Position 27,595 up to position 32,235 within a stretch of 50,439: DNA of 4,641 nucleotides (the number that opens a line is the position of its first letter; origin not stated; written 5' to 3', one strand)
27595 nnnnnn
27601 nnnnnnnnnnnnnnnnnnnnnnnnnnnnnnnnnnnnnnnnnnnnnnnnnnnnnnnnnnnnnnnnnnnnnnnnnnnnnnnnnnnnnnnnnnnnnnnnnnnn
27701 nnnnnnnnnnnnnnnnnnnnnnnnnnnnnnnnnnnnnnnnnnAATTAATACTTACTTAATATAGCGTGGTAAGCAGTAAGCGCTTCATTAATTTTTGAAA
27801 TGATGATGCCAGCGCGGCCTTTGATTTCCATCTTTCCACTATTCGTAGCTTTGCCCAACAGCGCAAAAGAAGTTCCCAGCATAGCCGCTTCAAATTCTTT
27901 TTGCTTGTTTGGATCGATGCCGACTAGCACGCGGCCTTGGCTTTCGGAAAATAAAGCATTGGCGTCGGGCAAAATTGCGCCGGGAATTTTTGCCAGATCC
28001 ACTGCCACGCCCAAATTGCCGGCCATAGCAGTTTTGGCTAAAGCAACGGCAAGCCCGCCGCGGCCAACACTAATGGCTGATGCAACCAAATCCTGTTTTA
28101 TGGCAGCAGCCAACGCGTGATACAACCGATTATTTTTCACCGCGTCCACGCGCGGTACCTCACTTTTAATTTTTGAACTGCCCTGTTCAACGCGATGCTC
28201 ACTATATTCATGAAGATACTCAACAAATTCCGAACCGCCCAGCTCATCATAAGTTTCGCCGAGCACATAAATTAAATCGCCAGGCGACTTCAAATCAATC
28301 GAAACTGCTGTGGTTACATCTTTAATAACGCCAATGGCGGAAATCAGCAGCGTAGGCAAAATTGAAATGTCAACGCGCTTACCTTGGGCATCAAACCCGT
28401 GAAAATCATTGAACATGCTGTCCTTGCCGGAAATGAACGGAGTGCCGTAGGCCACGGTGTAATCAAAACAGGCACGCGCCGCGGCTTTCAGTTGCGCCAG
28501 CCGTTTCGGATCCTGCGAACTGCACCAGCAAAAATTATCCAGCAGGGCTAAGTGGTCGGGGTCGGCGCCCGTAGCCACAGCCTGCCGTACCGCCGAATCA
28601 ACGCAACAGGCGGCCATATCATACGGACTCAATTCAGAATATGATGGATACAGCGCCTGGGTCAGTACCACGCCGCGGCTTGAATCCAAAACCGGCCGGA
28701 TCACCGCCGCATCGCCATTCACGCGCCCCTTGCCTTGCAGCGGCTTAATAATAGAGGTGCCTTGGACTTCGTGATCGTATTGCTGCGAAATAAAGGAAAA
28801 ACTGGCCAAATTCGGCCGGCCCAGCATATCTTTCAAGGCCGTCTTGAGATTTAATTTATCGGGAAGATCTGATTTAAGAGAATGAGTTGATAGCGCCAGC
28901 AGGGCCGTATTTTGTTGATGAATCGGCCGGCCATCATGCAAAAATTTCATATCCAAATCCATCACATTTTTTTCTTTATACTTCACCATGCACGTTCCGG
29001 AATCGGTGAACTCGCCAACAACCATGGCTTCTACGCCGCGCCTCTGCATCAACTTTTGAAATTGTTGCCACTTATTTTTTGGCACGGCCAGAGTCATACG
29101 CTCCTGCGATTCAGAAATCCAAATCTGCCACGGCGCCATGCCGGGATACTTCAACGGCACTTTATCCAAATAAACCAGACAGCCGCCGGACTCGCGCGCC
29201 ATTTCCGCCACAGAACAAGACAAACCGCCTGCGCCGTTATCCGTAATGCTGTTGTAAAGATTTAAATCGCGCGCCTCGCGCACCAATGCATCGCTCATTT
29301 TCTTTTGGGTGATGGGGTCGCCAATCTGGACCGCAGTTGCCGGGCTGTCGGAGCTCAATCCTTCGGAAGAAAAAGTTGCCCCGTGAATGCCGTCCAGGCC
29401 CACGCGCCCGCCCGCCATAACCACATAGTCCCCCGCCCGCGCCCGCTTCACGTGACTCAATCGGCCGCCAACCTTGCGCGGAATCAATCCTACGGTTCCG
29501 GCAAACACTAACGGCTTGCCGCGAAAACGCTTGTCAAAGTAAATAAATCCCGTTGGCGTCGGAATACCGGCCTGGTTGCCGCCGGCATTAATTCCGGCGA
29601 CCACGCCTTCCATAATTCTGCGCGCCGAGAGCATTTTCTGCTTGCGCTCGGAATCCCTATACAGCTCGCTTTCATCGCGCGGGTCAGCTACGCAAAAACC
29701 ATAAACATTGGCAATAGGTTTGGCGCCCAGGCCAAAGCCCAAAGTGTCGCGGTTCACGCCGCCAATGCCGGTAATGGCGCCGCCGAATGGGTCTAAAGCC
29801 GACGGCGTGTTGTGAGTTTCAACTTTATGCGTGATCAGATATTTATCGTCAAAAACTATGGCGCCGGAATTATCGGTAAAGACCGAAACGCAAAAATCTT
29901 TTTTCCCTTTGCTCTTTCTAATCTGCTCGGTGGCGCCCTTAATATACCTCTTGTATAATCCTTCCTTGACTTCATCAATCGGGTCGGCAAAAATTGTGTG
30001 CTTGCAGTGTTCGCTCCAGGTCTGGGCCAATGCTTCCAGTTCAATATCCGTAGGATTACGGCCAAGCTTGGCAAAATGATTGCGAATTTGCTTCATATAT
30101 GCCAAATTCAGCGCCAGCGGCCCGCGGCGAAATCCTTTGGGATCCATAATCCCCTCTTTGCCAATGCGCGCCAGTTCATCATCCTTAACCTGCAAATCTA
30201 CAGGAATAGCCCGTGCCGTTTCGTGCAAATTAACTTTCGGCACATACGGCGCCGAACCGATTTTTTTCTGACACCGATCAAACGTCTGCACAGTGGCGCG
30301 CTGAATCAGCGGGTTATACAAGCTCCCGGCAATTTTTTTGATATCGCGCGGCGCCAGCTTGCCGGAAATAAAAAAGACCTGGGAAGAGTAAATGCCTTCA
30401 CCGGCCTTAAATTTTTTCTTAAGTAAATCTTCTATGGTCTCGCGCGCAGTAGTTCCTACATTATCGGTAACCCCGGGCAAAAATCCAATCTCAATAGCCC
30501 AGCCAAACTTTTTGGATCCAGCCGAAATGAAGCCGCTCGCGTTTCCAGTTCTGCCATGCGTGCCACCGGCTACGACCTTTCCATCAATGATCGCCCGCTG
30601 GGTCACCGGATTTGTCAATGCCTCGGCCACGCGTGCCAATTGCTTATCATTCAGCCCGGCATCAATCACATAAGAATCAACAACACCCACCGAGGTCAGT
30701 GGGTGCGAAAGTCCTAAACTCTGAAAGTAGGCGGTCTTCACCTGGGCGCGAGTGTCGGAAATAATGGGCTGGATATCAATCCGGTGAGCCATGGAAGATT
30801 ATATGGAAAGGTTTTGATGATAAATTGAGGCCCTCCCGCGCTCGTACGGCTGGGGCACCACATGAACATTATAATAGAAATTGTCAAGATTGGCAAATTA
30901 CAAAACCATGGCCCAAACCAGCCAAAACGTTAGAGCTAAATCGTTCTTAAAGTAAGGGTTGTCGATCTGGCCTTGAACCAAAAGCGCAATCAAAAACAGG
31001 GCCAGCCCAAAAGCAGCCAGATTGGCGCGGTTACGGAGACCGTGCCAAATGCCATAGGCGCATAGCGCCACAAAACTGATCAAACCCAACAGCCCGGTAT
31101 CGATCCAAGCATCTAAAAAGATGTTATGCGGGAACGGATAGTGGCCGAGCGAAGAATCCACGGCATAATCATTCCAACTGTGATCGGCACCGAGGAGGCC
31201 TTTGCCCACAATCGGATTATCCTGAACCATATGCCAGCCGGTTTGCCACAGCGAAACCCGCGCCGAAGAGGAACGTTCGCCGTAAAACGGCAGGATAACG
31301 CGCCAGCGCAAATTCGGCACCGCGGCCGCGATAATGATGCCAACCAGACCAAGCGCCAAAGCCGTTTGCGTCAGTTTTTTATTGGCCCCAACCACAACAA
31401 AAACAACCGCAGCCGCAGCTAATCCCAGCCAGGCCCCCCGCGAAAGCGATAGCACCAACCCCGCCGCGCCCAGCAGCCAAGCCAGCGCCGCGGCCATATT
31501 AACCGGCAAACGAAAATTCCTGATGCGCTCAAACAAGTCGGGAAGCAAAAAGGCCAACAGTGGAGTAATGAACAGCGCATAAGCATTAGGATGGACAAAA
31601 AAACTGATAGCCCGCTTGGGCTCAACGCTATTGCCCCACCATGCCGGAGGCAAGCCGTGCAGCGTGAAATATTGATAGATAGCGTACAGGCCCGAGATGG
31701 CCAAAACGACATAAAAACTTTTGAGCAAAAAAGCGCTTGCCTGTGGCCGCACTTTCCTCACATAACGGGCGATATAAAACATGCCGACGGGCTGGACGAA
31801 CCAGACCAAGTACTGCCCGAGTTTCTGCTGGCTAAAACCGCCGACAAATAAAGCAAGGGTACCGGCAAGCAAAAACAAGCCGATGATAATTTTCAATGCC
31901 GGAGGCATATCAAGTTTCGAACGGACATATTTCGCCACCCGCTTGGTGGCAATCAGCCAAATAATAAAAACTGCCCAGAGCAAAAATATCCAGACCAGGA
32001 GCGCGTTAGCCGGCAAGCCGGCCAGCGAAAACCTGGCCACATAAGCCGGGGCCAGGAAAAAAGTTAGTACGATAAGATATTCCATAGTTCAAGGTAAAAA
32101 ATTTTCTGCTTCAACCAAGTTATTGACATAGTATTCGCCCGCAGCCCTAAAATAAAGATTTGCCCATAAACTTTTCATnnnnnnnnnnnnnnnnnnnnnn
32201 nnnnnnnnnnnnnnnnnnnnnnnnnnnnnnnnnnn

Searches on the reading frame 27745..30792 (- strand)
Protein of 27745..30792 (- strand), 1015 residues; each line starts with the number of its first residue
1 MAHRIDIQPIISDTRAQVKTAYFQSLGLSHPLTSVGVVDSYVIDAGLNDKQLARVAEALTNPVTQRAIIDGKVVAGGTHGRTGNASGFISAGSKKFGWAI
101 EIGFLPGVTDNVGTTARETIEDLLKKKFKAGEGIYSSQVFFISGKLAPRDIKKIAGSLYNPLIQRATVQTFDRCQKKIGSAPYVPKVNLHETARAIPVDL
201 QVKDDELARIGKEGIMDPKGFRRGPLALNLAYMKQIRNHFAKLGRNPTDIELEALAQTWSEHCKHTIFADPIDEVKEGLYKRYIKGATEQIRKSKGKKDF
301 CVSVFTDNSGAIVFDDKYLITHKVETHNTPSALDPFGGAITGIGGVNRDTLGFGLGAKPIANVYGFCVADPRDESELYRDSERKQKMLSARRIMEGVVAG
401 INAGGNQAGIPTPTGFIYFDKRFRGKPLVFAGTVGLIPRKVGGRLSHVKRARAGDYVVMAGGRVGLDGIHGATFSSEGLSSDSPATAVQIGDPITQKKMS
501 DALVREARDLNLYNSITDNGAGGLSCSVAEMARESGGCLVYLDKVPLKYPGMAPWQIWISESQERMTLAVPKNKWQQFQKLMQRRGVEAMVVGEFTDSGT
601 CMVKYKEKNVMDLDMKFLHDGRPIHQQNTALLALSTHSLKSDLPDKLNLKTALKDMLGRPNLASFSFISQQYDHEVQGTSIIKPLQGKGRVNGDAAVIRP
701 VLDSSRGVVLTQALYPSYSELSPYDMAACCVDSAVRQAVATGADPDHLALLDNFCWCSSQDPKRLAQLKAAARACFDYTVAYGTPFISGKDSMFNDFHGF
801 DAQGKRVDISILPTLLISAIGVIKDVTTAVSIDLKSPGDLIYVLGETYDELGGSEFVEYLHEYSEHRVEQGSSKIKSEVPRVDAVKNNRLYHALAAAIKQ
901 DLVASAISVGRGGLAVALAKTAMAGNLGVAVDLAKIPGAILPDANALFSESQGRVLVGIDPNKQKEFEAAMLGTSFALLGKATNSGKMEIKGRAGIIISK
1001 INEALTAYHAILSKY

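Call 29: search_protein_families(library=pfam, proteins=[window:27745-30792:-], max_evalue=0.000001)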
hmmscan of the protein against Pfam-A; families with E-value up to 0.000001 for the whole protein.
window:27745-30792:- (1015 aa): 3 families
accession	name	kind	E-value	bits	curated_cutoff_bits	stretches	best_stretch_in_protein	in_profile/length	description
PF02769.27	AIRS_C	-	4.3e-49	167.1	23.1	2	452-601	1-151/156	AIR synthase related protein, C-terminal domain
PF00586.29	AIRS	-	5.5e-21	75.5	24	2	307-437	2-112/112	AIR synthase related protein, N-terminal domain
PF18072.6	FGAR-AT_linker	-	1.8e-15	57.6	26.6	1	226-265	10-49/50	Formylglycinamide ribonucleotide amidotransferase linker domain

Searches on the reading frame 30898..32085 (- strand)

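Call 29: search_protein_families(library=pfam, proteins=[window:30898-32085:-], max_evalue=0.000001)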
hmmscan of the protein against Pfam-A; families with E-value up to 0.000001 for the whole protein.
window:30898-32085:- (395 aa): 1 family
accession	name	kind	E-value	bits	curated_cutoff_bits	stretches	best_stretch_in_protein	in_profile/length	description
PF04932.20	Wzy_C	-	3.1e-23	82.6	31.7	1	203-339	3-149/149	O-Antigen ligase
